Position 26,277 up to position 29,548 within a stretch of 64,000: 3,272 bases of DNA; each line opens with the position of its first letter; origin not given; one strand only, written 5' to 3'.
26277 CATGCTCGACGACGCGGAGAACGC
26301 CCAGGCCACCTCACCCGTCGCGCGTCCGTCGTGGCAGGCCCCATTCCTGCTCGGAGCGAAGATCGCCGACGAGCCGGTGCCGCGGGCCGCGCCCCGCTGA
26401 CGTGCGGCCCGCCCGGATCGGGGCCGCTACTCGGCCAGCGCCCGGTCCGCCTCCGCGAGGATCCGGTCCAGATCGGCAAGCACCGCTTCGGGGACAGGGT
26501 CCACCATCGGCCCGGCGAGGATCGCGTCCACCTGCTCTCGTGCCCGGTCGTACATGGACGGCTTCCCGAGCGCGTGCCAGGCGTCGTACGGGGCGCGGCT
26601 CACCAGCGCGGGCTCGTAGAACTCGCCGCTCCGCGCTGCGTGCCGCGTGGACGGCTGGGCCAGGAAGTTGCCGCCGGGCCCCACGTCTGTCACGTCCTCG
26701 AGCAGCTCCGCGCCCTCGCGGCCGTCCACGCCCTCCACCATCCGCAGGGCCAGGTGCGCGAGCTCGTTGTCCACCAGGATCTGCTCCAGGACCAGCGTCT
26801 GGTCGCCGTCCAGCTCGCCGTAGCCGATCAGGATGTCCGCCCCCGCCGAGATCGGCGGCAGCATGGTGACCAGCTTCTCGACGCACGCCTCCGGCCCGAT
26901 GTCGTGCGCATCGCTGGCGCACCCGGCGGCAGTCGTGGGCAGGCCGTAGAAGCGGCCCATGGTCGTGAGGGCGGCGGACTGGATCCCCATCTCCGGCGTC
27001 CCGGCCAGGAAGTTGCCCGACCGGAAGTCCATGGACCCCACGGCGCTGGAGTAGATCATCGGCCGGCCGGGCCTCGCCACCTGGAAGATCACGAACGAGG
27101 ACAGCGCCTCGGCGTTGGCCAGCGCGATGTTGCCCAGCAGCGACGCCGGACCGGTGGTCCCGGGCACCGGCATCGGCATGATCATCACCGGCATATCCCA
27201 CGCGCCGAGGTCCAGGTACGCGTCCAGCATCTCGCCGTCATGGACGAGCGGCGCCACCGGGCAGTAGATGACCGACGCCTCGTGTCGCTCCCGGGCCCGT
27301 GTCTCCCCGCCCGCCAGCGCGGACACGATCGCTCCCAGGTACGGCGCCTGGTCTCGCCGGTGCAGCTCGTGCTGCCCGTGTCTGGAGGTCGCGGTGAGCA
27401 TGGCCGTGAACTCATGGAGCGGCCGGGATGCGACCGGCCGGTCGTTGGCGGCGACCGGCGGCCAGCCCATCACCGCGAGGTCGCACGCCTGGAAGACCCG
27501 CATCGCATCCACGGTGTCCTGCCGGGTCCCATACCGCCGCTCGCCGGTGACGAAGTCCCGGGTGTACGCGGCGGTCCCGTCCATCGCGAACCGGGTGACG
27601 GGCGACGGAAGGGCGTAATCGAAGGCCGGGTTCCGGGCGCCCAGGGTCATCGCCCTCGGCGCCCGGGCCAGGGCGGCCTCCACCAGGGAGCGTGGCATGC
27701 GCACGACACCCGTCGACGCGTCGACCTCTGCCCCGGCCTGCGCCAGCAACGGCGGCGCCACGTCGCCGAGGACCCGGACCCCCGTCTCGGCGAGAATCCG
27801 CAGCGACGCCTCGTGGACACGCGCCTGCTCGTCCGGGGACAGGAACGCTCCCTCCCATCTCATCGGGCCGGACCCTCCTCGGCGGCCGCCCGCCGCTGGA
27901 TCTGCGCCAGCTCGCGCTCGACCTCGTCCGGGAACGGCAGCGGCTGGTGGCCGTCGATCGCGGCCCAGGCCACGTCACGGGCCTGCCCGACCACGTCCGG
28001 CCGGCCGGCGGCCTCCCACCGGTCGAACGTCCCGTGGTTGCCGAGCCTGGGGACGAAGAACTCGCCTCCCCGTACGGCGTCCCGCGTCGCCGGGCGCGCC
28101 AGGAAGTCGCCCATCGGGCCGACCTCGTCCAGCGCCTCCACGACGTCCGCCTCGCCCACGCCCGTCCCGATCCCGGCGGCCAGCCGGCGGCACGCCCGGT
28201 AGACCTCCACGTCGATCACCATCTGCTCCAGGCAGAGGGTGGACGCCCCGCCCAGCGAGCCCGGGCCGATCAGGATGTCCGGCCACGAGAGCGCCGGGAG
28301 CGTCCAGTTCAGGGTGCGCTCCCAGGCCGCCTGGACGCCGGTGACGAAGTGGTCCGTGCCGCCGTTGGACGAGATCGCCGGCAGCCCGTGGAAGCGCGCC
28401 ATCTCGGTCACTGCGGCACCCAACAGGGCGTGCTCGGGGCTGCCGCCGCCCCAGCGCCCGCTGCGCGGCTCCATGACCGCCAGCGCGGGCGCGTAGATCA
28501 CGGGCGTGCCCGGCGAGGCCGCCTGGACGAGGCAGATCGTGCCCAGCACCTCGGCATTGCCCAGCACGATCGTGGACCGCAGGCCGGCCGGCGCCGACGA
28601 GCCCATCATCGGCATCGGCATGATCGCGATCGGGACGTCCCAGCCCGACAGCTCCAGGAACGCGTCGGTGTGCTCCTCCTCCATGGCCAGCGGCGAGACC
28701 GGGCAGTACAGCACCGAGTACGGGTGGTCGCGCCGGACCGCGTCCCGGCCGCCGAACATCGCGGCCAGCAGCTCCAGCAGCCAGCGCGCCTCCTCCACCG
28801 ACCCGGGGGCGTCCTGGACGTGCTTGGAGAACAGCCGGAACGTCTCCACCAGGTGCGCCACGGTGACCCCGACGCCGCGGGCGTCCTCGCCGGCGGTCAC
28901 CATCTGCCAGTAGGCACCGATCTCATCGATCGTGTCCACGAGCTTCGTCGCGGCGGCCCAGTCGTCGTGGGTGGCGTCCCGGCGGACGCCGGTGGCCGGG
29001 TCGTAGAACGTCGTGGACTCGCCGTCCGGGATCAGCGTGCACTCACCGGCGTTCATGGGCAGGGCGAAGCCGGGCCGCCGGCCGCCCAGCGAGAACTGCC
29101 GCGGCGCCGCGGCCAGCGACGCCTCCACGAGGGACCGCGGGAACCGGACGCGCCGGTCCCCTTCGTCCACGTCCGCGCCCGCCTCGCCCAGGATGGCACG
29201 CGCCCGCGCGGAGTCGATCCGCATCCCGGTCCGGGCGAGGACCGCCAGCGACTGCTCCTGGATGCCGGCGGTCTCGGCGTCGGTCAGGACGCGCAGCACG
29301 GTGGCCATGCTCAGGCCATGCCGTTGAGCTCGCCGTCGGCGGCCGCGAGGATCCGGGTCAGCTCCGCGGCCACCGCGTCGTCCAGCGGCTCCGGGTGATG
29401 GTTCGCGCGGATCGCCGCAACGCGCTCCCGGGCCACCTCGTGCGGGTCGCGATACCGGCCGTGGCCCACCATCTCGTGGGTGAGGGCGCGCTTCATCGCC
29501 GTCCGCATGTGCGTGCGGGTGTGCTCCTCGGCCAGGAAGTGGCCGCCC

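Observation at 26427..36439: Four tandem MttB-superfamily methyltransferase paralogs directly downstream of a PotABCD-type ABC importer, with no corrinoid-protein gene in the window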

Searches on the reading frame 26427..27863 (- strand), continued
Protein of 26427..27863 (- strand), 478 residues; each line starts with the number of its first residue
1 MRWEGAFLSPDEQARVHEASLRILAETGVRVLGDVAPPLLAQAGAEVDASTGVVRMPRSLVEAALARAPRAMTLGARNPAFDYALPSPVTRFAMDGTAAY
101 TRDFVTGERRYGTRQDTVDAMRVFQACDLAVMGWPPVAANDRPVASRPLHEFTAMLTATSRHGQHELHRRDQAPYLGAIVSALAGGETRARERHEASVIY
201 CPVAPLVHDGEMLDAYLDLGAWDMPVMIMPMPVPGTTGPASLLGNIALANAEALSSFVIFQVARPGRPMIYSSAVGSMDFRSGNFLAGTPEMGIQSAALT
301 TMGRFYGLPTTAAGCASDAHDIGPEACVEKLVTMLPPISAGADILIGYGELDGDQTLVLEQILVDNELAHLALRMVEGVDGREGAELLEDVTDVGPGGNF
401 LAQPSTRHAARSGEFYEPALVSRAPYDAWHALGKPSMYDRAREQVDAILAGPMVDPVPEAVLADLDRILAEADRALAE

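Call 52: search_protein_families(library=pfam, proteins=[L018:8671-9636:+, L018:9633-10439:+, L018:11019-12146:+, L018:12251-13135:-, L018:15521-16645:+, L009:9247-9807:+, L009:11486-12340:+, L009:13061-14272:+, L014:9500-11698:-, L014:15018-16556:-], max_evalue=0.00001)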
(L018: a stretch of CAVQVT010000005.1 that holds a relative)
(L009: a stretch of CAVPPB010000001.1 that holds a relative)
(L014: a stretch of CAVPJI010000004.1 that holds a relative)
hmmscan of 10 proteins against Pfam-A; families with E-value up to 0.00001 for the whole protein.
L018:8671-9636:+ (321 aa): 2 families
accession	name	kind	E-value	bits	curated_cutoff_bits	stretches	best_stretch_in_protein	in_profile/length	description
PF00005.33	ABC_tran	-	1.5e-20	74.6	25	1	22-157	3-136/137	ABC transporter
PF13304.12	AAA_21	-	3.1e-14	54.2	27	1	124-192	232-303/304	AAA domain, putative AbiEii toxin, Type IV TA system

L018:9633-10439:+ (268 aa): 0 families

L018:11019-12146:+ (375 aa): 3 families
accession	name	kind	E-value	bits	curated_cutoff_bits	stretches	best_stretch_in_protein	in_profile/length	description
PF00465.25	Fe-ADH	-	1.4e-35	122.8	31.3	1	3-158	18-168/168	Iron-containing alcohol dehydrogenase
PF25137.1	ADH_Fe_C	-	2.2e-24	86.7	27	1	170-375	2-194/194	Fe-containing alcohol dehydrogenase family, C-terminal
PF13685.12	Fe-ADH_2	-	2.7e-08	34.4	28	1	6-87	18-97/149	Iron-containing alcohol dehydrogenase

L018:12251-13135:- (294 aa): 4 families
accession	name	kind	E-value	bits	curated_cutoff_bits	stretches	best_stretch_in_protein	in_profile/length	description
PF00376.29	MerR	-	7e-11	42.2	28.2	1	146-181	1-37/38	MerR family regulatory protein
PF03459.23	TOBE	-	2.6e-10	40.8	22.3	1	207-266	2-62/64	TOBE domain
PF12728.13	HTH_17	-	8.4e-08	32.8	27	1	145-195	2-51/51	Helix-turn-helix domain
PF13411.12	MerR_1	-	4e-07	30.5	21.6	1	146-188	2-44/69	MerR HTH family regulatory protein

L018:15521-16645:+ (375 aa): 2 families
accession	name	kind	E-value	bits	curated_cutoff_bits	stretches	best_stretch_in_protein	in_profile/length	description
PF02730.20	AFOR_N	-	1.2e-72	244.2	29.8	1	7-206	1-198/199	Aldehyde ferredoxin oxidoreductase, N-terminal domain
PF01314.23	AFOR_C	-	1e-44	153.7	27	1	224-374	3-153/385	Aldehyde ferredoxin oxidoreductase, domains 2 & 3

L009:9247-9807:+ (186 aa): 1 family
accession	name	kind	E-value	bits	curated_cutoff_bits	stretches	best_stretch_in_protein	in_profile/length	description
PF01814.28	Hemerythrin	-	9e-06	26.6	25.3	0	103-167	6-65/127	Hemerythrin HHE cation binding domain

L009:11486-12340:+ (284 aa): 3 families
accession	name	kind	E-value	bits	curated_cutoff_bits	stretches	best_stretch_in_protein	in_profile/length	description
PF01451.26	LMWPc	-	2.6e-18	67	23.2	1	139-267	1-143/144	Low molecular weight phosphotyrosine protein phosphatase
PF13411.12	MerR_1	-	7.6e-14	52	21.6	1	6-73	1-67/69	MerR HTH family regulatory protein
PF00376.29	MerR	-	1.1e-10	41.6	28.2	1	8-44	2-38/38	MerR family regulatory protein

L009:13061-14272:+ (403 aa): 3 families
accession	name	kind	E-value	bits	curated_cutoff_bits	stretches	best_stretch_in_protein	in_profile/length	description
PF02374.21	ArsA_ATPase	-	4.2e-84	282.8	24.3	1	2-299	1-301/305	Anion-transporting ATPase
PF17886.7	ArsA_HSP20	-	1.8e-19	69.5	22.5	1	323-385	1-63/63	HSP20-like domain found in ArsA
PF01656.29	CbiA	-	4.2e-06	27.2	25.4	1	4-46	1-43/125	CobQ/CobB/MinD/ParA nucleotide binding domain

L014:9500-11698:- (732 aa): 3 families
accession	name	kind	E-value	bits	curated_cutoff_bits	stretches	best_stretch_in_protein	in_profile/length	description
PF02129.25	Peptidase_S15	-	1.4e-50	172.8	23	1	69-320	1-261/262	X-Pro dipeptidyl-peptidase (S15 family)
PF08530.16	PepX_C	-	3.6e-33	115.7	22.5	1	384-577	20-195/217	X-Pro dipeptidyl-peptidase C-terminal non-catalytic domain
PF12146.15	Hydrolase_4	-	1e-07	31.9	27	1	113-192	26-105/239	Serine aminopeptidase, S33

L014:15018-16556:- (512 aa): 3 families
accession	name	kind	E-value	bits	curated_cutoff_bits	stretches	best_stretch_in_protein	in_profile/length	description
PF07690.21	MFS_1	-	2e-45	155.7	33.4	1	3-369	52-346/347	Major Facilitator Superfamily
PF13347.12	MFS_2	-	1.1e-09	37.9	27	1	232-379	232-383/427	MFS/sugar transport protein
PF00083.30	Sugar_tr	-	4.9e-08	32.7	22.3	0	260-411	46-194/452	Sugar (and other) transporter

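Call 65: find_encoding_contigs(protein=P0004, flank=10000, max_places=2)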
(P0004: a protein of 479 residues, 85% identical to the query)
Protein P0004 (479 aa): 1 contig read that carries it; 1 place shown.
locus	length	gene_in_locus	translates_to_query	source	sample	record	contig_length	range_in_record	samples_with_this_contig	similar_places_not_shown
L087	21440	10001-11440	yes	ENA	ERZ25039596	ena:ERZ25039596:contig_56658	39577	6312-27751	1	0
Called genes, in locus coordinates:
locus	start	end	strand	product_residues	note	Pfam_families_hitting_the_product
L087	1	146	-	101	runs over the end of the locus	PF00196:GerE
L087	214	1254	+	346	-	-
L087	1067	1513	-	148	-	-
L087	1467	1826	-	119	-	-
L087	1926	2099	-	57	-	PF17820:PDZ_6 (weak)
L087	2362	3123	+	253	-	PF00005:ABC_tran, PF02463:SMC_N (faint), PF13304:AAA_21 (weak)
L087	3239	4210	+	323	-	PF26999:ABC-2_memb_rel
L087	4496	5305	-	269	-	PF00384:Molybdopterin, PF01568:Molydop_binding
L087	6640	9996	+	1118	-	PF02922:CBM_48, PF00128:Alpha-amylase, PF02806:Alpha-amylase_C (weak), PF06253:MTTB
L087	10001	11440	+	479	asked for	PF06253:MTTB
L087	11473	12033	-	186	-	-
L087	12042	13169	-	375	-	PF00586:AIRS, PF02769:AIRS_C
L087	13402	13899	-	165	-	PF11158:DUF2938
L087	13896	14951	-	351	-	PF08240:ADH_N, PF00107:ADH_zinc_N, PF13602:ADH_zinc_N_2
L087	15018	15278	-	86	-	-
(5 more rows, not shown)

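Call 66: find_encoding_contigs(protein=P0011, flank=10000, max_places=2)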
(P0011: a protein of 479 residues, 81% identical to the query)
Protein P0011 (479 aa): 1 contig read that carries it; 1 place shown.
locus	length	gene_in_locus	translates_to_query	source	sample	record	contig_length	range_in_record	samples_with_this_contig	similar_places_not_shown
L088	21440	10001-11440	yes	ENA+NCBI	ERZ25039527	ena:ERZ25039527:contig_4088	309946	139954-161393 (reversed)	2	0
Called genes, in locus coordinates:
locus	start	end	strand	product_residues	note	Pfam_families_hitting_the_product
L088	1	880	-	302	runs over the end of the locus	PF13510:Fer2_4, PF13187:Fer4_9 (faint), PF12838:Fer4_7 (weak), PF13237:Fer4_10 (faint), PF22117:Fer4_Nqo3, PF00037:Fer4, PF04879:Molybdop_Fe4S4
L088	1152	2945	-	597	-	PF01257:2Fe-2S_thioredx, PF01512:Complex1_51K, PF10531:SLBB, PF22461:SLBB_2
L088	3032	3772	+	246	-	PF02353:CMAS (weak), PF01209:Ubie_methyltran (weak), PF13649:Methyltransf_25, PF13847:Methyltransf_31, PF08241:Methyltransf_11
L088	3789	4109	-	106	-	PF08734:GYD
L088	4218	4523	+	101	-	PF02604:PhdYeFM_antitox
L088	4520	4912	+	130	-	PF01850:PIN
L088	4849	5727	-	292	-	-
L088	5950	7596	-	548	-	PF00384:Molybdopterin, PF01568:Molydop_binding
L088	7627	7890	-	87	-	PF00384:Molybdopterin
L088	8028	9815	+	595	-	PF02922:CBM_48, PF00128:Alpha-amylase, PF02806:Alpha-amylase_C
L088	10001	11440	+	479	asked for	PF06253:MTTB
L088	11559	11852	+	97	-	PF03992:ABM (faint)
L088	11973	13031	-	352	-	PF00586:AIRS, PF02769:AIRS_C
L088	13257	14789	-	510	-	-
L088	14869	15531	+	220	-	PF13489:Methyltransf_23 (weak), PF03848:TehB (weak), PF08241:Methyltransf_11, PF08242:Methyltransf_12, PF13649:Methyltransf_25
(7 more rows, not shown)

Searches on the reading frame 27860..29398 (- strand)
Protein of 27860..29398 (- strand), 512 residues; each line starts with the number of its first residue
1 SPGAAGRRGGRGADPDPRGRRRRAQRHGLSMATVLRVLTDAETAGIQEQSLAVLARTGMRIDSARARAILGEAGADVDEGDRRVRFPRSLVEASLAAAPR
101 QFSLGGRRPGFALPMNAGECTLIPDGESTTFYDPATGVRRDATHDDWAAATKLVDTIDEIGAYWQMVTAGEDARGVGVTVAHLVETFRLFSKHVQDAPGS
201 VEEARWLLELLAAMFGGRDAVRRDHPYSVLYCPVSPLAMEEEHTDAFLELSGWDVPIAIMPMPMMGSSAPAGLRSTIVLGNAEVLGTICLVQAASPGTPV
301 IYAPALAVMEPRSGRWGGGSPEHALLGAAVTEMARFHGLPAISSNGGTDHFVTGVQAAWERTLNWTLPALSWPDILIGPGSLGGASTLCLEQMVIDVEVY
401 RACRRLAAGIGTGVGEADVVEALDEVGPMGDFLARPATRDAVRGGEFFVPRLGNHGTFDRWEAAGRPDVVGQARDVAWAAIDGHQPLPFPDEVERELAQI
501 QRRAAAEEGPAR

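Call 4: search_protein_families(library=pfam, proteins=[window:27860-29398:-])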
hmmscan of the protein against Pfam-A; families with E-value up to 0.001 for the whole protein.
window:27860-29398:- (512 aa): 1 family
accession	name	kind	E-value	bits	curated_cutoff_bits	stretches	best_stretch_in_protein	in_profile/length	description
PF06253.16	MTTB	-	3.8e-63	213.7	25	1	7-505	1-497/500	Trimethylamine methyltransferase (MTTB)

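Call 35: search_solved_structures(query=window:27860-29308:-, max_evalue=0.001, show_alignments=5)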
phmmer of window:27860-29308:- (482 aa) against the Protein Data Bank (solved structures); distinct sequences matched with E-value up to 0.001: 5.
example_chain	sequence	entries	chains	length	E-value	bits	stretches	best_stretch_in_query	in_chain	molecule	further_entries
7xcl_A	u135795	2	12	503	7.5e-54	186.5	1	5-472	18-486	Trimethylamine methyltransferase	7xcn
7xcm_A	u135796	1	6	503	8.7e-54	186.3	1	5-472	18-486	Trimethylamine methyltransferase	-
9yce_A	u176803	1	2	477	4.1e-42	147.8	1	6-467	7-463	Glycine betaine methyltransferase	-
2qne_A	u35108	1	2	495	5.2e-42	147.4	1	6-467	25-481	Putative methyltransferase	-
4yyc_A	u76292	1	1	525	7.4e-25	90.9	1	16-462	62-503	Putative trimethylamine methyltransferase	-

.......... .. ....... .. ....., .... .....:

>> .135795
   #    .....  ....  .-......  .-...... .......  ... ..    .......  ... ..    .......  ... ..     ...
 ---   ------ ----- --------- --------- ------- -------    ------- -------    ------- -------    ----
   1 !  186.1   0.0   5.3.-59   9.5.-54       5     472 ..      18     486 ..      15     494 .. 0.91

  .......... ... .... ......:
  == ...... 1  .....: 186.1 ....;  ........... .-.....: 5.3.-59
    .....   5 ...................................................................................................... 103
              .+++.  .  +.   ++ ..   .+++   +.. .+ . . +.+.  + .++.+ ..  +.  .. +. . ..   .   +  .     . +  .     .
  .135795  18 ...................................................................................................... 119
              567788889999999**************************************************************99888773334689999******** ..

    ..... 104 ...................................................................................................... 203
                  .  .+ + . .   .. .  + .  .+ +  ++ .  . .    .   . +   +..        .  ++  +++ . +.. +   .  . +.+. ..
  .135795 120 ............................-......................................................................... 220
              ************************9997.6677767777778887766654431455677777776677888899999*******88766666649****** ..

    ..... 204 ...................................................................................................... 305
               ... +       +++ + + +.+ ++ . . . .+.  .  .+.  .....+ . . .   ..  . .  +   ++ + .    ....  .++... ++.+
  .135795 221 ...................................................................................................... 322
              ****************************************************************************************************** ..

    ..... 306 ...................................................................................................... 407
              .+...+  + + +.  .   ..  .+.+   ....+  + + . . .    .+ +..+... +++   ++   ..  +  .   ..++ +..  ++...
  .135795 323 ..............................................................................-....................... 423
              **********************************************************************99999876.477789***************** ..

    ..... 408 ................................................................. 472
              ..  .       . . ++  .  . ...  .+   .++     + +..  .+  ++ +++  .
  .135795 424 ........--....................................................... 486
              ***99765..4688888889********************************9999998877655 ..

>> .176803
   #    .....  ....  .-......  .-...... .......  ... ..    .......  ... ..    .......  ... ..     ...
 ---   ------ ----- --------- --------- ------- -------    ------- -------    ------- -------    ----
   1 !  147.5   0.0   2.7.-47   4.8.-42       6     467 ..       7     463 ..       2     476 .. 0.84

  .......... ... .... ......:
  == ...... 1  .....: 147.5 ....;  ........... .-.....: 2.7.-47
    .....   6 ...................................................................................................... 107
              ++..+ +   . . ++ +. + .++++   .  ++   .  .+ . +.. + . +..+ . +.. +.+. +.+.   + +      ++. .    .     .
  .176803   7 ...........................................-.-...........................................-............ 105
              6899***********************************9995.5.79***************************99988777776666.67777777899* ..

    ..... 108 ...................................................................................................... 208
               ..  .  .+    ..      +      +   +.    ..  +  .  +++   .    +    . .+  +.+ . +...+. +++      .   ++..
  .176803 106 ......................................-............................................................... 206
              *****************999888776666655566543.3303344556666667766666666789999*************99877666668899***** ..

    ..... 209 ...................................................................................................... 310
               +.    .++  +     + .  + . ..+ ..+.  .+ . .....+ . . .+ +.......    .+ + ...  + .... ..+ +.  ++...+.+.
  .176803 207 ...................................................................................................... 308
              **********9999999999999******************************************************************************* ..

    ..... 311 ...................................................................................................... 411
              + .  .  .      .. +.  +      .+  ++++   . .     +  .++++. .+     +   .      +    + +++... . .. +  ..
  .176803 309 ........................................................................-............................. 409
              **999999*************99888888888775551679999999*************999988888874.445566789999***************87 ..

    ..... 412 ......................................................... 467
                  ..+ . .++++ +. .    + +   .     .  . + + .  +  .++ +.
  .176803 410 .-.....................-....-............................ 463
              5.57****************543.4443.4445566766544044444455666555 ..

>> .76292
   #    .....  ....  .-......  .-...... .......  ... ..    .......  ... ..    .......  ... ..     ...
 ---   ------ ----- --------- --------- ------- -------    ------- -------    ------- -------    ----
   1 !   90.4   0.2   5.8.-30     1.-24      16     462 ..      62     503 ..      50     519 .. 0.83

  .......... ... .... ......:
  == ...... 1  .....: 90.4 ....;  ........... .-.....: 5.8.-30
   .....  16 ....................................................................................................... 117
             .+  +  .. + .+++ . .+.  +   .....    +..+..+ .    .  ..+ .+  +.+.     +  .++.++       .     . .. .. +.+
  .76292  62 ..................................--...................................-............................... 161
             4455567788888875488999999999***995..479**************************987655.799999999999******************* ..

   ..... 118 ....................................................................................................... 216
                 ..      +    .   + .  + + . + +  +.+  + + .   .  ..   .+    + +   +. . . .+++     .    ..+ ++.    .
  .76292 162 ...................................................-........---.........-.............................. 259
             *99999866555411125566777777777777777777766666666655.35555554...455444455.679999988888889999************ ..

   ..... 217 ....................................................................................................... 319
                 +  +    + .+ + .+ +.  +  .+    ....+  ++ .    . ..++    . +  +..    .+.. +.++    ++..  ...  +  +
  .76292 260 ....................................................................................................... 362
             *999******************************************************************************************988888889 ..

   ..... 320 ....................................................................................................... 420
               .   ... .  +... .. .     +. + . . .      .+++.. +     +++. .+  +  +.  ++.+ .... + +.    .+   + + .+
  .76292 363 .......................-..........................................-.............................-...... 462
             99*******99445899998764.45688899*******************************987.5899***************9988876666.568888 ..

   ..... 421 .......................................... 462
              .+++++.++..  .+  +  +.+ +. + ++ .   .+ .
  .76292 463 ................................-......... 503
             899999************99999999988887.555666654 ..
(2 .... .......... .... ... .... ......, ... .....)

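Call 37: search_protein_families(library=ncbifam, proteins=[window:27860-29308:-], max_evalue=0.00001)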
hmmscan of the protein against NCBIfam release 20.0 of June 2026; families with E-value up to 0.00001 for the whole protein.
window:27860-29308:- (482 aa): 1 family
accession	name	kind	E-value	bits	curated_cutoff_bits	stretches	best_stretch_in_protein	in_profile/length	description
TIGR02369.2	trimeth_pyl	equivalog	1.2e-98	330.7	525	1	5-473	3-467/469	[trimethylamine--corrinoid protein] Co-methyltransferase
